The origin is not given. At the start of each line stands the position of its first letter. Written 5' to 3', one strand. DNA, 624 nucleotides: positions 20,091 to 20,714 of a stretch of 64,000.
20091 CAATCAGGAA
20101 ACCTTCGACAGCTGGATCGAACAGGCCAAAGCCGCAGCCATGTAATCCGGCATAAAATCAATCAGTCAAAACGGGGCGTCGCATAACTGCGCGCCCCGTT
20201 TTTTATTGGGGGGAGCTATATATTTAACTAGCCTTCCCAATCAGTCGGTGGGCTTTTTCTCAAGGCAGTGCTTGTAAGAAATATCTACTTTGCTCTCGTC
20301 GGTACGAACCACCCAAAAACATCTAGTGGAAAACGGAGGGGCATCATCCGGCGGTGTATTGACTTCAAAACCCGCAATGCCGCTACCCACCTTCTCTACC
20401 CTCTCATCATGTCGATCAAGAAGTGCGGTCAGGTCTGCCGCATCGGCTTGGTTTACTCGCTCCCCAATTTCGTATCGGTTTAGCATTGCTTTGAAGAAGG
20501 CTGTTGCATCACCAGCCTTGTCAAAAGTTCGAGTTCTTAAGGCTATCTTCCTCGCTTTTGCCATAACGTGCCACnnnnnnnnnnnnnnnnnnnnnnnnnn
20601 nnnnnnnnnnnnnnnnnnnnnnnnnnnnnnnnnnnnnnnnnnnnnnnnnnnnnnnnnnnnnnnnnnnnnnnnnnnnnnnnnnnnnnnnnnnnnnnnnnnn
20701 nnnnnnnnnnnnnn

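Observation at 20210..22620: IS1595 transposon carrying a BstA-like anti-phage gene plus a DCL partner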

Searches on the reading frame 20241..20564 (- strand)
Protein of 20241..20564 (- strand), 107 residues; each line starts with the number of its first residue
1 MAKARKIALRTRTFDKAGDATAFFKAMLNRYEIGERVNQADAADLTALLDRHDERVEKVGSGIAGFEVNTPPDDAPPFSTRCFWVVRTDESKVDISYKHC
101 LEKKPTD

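Call 4: search_protein_families(library=pfam, proteins=[window:20241-20564:-], max_evalue=0.1)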
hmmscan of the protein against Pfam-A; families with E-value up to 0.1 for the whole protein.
window:20241-20564:- (107 aa): 1 family
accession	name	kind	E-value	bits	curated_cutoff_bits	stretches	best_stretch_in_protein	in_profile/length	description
PF11523.13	DUF3223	-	1.9e-21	76.8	21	1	25-101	1-75/75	Protein of unknown function (DUF3223)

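Call 5: search_protein_families(library=padloc, proteins=[window:20241-20564:-], max_evalue=0.1)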
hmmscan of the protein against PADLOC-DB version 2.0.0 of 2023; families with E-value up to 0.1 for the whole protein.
window:20241-20564:- (107 aa): 5 families
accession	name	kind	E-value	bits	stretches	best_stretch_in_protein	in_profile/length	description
PDLC00203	HamC2|HamC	-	4.8e-37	124.5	1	1-103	1-98/99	DUF3223 domain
PDLC00202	HamC2|HamC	-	7.5e-26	89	1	4-105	2-107/245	DUF3223 domain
PDLC00205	HamC2|HamC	-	4.9e-14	50.4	1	6-103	4-96/218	DUF3223 domain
PDLC00206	HamC2|HamC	-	5.2e-13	47.2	1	6-102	5-106/239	DUF3223 domain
PDLC00204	HamC2|HamC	-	4.9e-09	34.3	1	1-103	1-102/182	DUF3223 domain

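Call 6: search_protein_families(library=ncbifam, proteins=[window:20241-20564:-], max_evalue=0.1)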
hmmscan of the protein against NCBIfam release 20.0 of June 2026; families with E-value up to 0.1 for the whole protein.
window:20241-20564:- (107 aa): 0 families

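Call 57: search_solved_structures(query=window:20244-20564:-, max_evalue=0.01, show_alignments=1)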
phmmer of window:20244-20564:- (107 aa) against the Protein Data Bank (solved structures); distinct sequences matched with E-value up to 0.01: 5.
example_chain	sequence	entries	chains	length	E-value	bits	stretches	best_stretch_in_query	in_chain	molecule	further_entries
2k0m_A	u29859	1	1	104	1e-19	74.1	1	1-101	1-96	Uncharacterized protein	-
8xmb_A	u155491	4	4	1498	8.3e-06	29.4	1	23-101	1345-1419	DNA-directed RNA polymerase IV subunit 1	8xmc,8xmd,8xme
7eu0_A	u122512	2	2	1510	8.5e-06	29.4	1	23-101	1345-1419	DNA-directed RNA polymerase IV subunit 1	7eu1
8hil_A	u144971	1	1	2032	0.0033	21.1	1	31-102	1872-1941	DNA-directed RNA polymerase V largest subunit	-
8him_A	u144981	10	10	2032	0.0033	21.1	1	31-102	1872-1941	DNA-directed RNA polymerase V largest subunit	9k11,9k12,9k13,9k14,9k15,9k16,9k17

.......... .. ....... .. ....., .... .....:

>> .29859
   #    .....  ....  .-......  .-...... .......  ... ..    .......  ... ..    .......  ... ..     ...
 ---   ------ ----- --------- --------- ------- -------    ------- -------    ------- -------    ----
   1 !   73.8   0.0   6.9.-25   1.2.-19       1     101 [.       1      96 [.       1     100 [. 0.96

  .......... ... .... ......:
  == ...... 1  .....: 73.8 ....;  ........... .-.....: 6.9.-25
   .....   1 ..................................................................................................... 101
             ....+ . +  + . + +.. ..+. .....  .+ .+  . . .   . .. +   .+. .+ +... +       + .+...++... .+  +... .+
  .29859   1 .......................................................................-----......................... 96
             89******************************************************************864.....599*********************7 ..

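Call 67: find_homologous_proteins(query=A2, max_evalue=0.00001)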
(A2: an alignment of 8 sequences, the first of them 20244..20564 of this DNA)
Query A2 (8 sequences) (107 aa, profile of the alignment): 574 proteins with E <= 0.00001 among 2429 candidates; the best 120 are listed.
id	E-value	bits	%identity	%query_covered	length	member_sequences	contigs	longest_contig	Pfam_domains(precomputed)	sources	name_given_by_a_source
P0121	6.5e-47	176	55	100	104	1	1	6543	PF11523.14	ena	-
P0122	4.0e-46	173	63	100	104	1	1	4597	PF11523.14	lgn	-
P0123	4.9e-46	173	65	100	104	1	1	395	PF11523.14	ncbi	-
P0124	6.5e-46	173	62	100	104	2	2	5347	PF11523.14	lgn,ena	-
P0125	1.7e-45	171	90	100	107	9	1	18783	PF11523.14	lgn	-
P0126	1.7e-45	171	60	100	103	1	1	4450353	PF11523.14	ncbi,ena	-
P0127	1.8e-45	171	59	100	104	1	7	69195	PF11523.14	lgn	-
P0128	2.4e-45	171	62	100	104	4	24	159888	PF11523.14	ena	-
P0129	3.0e-45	170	56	100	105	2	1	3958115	PF11523.14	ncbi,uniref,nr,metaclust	ncbi:DCL family protein [Sphingomonas sp. PAMC 26605]|uniref:DCL family protein n=1 Tax=Sphingomonas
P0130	3.2e-45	170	61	100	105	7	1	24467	PF11523.14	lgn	-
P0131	5.0e-45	170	59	100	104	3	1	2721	PF11523.14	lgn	-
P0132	5.6e-45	170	62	100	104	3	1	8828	PF11523.14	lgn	-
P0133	7.6e-45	169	63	100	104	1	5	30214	PF11523.14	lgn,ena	-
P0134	8.0e-45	169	64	100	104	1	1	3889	PF11523.14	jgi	jgi:hypothetical protein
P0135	9.0e-45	169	60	100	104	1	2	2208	PF11523.14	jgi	jgi:hypothetical protein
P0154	4.6e-44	167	59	100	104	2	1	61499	PF11523.14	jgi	jgi:hypothetical protein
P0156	5.9e-44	166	63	100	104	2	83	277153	PF11523.14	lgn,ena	-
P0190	1.1e-42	162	61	100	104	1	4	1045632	PF11523.14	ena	-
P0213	4.6e-42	160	75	100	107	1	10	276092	PF11523.14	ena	-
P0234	1.4e-41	159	53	100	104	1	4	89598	PF11523.14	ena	-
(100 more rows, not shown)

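Call 68: find_encoding_contigs(protein=P0125, flank=5000, max_places=3)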
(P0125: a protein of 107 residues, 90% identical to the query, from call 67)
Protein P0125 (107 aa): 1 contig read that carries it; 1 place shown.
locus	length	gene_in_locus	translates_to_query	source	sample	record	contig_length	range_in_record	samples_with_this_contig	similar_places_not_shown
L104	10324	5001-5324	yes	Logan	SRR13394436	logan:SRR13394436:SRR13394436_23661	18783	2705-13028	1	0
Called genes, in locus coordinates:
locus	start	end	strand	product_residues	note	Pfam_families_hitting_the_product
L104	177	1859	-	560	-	-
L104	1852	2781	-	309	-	-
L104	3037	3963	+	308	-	PF12760:Zn_ribbon_IS1595, PF12762:DDE_Tnp_IS1595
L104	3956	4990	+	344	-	PF26567:BstA_C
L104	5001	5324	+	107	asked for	PF11523:DUF3223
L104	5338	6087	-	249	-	-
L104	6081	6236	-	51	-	-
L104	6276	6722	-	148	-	PF12728:HTH_17 (faint)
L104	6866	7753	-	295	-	-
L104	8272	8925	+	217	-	-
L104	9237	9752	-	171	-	PF00665:rve (faint), PF13276:HTH_21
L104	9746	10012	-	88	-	PF01527:HTH_Tnp_1, PF13384:HTH_23 (weak)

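Call 69: find_encoding_contigs(protein=P0213, flank=5000, max_places=4)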
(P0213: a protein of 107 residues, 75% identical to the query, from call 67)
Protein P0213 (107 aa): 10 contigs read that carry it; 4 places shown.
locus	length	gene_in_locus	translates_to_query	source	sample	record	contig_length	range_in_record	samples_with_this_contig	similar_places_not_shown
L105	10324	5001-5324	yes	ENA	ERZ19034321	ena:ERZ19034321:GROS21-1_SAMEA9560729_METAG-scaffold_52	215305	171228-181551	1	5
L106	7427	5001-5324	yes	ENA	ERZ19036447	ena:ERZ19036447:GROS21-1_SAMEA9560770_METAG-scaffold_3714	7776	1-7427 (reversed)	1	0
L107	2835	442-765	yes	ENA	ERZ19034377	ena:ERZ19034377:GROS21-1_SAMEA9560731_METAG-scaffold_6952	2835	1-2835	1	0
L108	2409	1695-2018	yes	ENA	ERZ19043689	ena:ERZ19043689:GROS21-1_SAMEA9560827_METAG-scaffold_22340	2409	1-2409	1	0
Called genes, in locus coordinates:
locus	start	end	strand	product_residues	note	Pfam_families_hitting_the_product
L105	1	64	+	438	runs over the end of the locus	PF00202:Aminotran_3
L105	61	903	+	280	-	PF00117:GATase, PF07722:Peptidase_C26 (weak)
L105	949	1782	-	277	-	PF09694:Gcw_chp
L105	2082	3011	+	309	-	PF12760:Zn_ribbon_IS1595, PF12762:DDE_Tnp_IS1595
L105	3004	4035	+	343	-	PF26567:BstA_C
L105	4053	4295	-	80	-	-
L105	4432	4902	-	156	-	PF13274:SocA_Panacea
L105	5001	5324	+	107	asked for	PF11523:DUF3223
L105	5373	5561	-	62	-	PF08410:DUF1737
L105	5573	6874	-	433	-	PF07728:AAA_5 (faint), PF13401:AAA_22 (weak), PF00004:AAA (weak), PF07724:AAA_2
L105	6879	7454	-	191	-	PF00227:Proteasome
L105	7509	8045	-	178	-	PF04355:BamE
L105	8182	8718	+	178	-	PF03981:Ubiq_cyt_C_chap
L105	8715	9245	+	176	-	PF02620:YceD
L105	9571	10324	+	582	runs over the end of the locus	PF00561:Abhydrolase_1 (faint), PF00756:Esterase, PF01738:DLH, PF02129:Peptidase_S15, PF20434:BD-FAE, PF07859:Abhydrolase_3, PF12697:Abhydrolase_6 (weak), PF00326:Peptidase_S9, +2 more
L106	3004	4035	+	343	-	PF26567:BstA_C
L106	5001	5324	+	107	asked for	PF11523:DUF3223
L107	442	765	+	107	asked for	PF11523:DUF3223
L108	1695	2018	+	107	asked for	PF11523:DUF3223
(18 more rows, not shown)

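Call 70: find_encoding_contigs(protein=P0156, flank=5000, max_places=4)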
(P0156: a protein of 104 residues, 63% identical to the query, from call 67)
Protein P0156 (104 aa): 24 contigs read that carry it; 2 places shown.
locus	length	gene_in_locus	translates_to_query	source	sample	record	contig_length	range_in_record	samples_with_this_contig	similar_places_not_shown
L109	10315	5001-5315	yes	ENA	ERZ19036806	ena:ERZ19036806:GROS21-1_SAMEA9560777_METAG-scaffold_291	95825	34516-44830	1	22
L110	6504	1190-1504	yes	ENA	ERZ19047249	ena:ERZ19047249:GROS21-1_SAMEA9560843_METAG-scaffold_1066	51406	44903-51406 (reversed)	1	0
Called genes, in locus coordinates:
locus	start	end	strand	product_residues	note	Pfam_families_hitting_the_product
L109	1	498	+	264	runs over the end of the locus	PF00005:ABC_tran, PF13304:AAA_21 (faint)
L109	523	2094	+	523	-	PF00309:Sigma54_AID, PF04963:Sigma54_CBD, PF04552:Sigma54_DBD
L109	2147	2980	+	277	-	PF23914:TPR_CcmH_CycH, PF13371:TPR_9 (faint), PF13414:TPR_11 (faint), PF13428:TPR_14 (faint), PF14559:TPR_19 (faint), PF13181:TPR_8 (faint), PF13424:TPR_12 (faint), PF07719:TPR_2 (weak), +3 more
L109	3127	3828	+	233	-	PF00072:Response_reg, PF00486:Trans_reg_C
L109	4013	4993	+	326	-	PF26567:BstA_C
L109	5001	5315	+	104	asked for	PF11523:DUF3223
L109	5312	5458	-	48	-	-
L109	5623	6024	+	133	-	-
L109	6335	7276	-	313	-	PF12760:Zn_ribbon_IS1595, PF12762:DDE_Tnp_IS1595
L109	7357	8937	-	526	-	PF07690:MFS_1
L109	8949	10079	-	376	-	PF25917:BSH_RND, PF25919:BSH_CusB (weak), PF25973:BSH_CzcB (faint), PF25876:HH_MFP_RND (weak), PF25885:HH_EMRA, PF25963:Beta-barrel_AAEA (faint), PF25885:HH_EMRA (weak)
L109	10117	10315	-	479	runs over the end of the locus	PF02321:OEP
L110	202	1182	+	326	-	PF26567:BstA_C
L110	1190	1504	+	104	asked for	PF11523:DUF3223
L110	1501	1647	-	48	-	-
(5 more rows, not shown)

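Call 71: find_encoding_contigs(protein=P0190, flank=5000, max_places=3)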
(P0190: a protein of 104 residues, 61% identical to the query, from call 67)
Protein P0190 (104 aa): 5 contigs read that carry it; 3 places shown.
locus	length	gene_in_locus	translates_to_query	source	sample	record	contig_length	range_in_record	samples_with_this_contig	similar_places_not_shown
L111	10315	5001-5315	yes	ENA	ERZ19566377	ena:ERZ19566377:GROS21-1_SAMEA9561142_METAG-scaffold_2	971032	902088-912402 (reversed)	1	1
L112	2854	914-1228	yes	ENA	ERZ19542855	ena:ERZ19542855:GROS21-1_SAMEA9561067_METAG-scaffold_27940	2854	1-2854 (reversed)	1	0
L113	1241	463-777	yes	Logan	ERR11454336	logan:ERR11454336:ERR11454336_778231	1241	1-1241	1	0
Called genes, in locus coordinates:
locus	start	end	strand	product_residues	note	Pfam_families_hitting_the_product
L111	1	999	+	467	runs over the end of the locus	PF00206:Lyase_1, PF14698:ASL_C2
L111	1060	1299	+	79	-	PF13627:LptM_cons (weak)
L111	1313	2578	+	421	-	PF00278:Orn_DAP_Arg_deC, PF01168:Ala_racemase_N, PF02784:Orn_Arg_deC_N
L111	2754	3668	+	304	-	PF12760:Zn_ribbon_IS1595, PF12762:DDE_Tnp_IS1595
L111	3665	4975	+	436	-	-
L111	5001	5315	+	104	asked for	PF11523:DUF3223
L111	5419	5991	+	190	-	-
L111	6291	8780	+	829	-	PF13779:DUF4175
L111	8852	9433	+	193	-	PF09335:VTT_dom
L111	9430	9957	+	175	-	PF02600:DsbB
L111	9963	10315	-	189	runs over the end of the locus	PF01844:HNH, PF14279:HNH_5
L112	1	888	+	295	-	?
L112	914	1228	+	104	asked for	PF11523:DUF3223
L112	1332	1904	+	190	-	-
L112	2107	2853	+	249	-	?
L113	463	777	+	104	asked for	PF11523:DUF3223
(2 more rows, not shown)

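Call 72: find_encoding_contigs(protein=P0234, flank=5000, max_places=3)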
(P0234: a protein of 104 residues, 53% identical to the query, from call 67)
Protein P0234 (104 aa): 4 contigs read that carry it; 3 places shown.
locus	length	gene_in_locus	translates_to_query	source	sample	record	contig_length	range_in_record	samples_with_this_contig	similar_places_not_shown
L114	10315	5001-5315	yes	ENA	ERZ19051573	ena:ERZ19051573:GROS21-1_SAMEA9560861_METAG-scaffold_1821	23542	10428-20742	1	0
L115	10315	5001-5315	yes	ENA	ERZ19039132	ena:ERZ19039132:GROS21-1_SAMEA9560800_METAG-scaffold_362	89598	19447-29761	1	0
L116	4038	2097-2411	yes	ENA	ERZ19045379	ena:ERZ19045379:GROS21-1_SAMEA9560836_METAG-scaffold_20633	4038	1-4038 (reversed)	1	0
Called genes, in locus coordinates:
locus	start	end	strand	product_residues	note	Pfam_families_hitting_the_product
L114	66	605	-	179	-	PF00719:Pyrophosphatase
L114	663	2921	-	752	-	PF00521:DNA_topoisoIV, PF03989:DNA_gyraseA_C (faint)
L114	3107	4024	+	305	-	PF12760:Zn_ribbon_IS1595, PF12762:DDE_Tnp_IS1595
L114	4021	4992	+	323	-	PF02498:Bro-N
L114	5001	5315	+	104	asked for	PF11523:DUF3223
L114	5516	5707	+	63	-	-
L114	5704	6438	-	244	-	PF11967:RecO_N, PF02565:RecO_C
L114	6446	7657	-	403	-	PF07690:MFS_1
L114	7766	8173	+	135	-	PF00903:Glyoxalase, PF13669:Glyoxalase_4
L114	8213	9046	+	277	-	PF00596:Aldolase_II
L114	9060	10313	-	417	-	PF02353:CMAS, PF01728:FtsJ (weak), PF13489:Methyltransf_23, PF05175:MTS, PF08241:Methyltransf_11, PF08242:Methyltransf_12, PF13649:Methyltransf_25, PF13847:Methyltransf_31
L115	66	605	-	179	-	PF00719:Pyrophosphatase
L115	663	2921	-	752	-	PF00521:DNA_topoisoIV, PF03989:DNA_gyraseA_C (faint)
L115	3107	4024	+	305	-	PF12760:Zn_ribbon_IS1595, PF12762:DDE_Tnp_IS1595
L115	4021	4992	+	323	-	PF02498:Bro-N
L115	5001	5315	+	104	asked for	PF11523:DUF3223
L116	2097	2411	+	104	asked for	PF11523:DUF3223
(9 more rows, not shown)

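Call 73: find_encoding_contigs(protein=P0154, flank=5000, max_places=3)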
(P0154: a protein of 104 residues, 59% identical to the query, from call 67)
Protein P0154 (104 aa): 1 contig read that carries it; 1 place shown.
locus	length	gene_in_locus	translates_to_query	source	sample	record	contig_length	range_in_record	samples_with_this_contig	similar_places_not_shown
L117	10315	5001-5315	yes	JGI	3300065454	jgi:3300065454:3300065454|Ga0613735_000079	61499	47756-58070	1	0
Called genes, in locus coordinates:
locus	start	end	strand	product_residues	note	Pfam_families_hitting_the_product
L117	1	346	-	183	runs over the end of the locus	PF02627:CMD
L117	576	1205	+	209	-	PF09335:VTT_dom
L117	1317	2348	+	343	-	PF01702:TGT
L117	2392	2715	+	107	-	PF09957:VapB_antitoxin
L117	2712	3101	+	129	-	PF01850:PIN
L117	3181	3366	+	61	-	-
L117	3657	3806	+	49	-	-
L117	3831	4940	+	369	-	PF01381:HTH_3, PF13560:HTH_31 (faint)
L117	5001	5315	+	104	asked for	PF11523:DUF3223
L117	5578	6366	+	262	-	PF01177:Asp_Glu_race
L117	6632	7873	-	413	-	PF13406:SLT_2, PF01471:PG_binding_1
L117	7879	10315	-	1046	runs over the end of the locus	PF00873:ACR_tran, PF03176:MMPL (weak)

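Call 75: search_protein_families(library=pfam, proteins=[L114:4021-4992:+, L111:3665-4975:+, L117:3831-4940:+, L109:5623-6024:+, L111:5419-5991:+, L104:5338-6087:-], max_evalue=0.05)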
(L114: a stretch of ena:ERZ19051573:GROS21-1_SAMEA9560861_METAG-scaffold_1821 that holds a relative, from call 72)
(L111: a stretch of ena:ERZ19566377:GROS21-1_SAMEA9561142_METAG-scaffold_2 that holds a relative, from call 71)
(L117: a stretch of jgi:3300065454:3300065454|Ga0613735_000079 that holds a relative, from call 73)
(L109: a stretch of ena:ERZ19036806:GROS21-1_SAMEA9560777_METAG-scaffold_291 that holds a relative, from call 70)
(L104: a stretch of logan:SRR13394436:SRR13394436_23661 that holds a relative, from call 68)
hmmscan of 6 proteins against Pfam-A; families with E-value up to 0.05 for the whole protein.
L114:4021-4992:+ (323 aa): 1 family
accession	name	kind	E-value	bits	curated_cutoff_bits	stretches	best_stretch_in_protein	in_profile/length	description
PF02498.22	Bro-N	-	2.5e-08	34.9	25.6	1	66-155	8-92/96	BRO family, N-terminal domain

L111:3665-4975:+ (436 aa): 2 families
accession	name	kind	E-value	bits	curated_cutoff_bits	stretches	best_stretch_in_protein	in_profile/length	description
PF02498.22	Bro-N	-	0.00054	21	25.6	1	61-144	9-84/96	BRO family, N-terminal domain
PF14338.12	Mrr_N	-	0.019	15.6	29.5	0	349-432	9-86/87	Mrr N-terminal domain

L117:3831-4940:+ (369 aa): 4 families
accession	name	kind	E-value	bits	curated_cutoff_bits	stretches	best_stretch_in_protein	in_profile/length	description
PF01381.28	HTH_3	-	3.8e-10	40.1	23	1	23-73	1-51/55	Helix-turn-helix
PF13560.12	HTH_31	-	2.5e-07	31.4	27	1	20-72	3-56/64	Helix-turn-helix domain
PF13443.12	HTH_26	-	0.011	16.4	22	1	22-72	1-52/63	Cro/C1-type HTH DNA-binding domain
PF06114.19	Peptidase_M78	-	0.034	14.4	22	0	245-302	28-86/123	IrrE N-terminal-like domain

L109:5623-6024:+ (133 aa): 0 families

L111:5419-5991:+ (190 aa): 0 families

L104:5338-6087:- (249 aa): 0 families

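Call 76: search_protein_families(library=padloc, proteins=[L114:4021-4992:+, L111:3665-4975:+, L117:3831-4940:+, L109:5623-6024:+, L111:5419-5991:+, L104:5338-6087:-], max_evalue=0.05)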
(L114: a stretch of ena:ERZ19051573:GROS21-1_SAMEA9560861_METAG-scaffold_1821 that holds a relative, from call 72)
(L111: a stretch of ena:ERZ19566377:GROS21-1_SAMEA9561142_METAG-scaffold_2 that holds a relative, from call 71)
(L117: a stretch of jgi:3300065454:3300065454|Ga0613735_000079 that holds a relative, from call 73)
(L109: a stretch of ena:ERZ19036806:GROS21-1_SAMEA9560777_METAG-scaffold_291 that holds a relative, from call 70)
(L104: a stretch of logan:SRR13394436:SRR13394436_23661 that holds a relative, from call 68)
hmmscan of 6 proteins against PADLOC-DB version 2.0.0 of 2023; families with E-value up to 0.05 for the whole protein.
L114:4021-4992:+ (323 aa): 5 families
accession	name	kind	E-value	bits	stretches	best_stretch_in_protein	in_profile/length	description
PDLC04920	PDC-S13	-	8.3e-108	358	1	50-318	4-271/286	-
PDLC04841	PDC-S04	-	4.3e-12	44.3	1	66-155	22-112/292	-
PDLC04919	PDC-S13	-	6.6e-06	23.5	1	197-277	143-223/281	-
PDLC04874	PDC-S05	-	0.0052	14.3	1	100-161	53-114/165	-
PDLC04918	PDC-S13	-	0.014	13.5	1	204-276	84-157/214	-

L111:3665-4975:+ (436 aa): 5 families
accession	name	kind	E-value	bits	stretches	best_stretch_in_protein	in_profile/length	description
PDLC04919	PDC-S13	-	1.2e-97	324.6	1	39-317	1-272/281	-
PDLC03083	Specificity_I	-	3.1e-72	241.7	1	50-325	5-280/717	Type I specificity subunit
PDLC04918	PDC-S13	-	3.9e-40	136.2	2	193-306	82-196/214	-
PDLC04871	PDC-S05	-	3.9e-21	73.5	1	41-165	4-128/468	-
PDLC04920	PDC-S13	-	9.8e-11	39.5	1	165-310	128-272/286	-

L117:3831-4940:+ (369 aa): 11 families
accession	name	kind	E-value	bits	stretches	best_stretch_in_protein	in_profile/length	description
PDLC03982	PD-Lambda-2_B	-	2e-30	104.4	1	48-345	88-377/402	-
PDLC04757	PDC-M64B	-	7e-06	24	1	24-73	35-84/128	-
PDLC04141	capP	-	0.0023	15.5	1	241-303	49-113/242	capP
PDLC03011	peptidase_U41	-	0.0034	14.9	1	262-304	161-197/378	-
PDLC04775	PDC-M69A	-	0.0059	15.1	1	20-73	9-62/113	-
PDLC02926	HTH_VI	-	0.0077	14.5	1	29-83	12-66/92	-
PDLC03953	RmrA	-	0.0078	13.5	0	235-303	183-244/373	-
PDLC04761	PDC-M64C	-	0.011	14.3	1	26-76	41-91/100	-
PDLC04759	PDC-M64B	-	0.013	13.5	1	21-73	29-81/135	-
PDLC04758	PDC-M64B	-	0.032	12.7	0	24-74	36-86/123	-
PDLC04142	capH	-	0.035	13.2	0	18-74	6-62/103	capH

L109:5623-6024:+ (133 aa): 1 family
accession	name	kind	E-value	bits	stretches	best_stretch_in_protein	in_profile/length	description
PDLC02732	PbeC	-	0.034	10.8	1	4-110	207-309/625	PbeC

L111:5419-5991:+ (190 aa): 0 families

L104:5338-6087:- (249 aa): 0 families
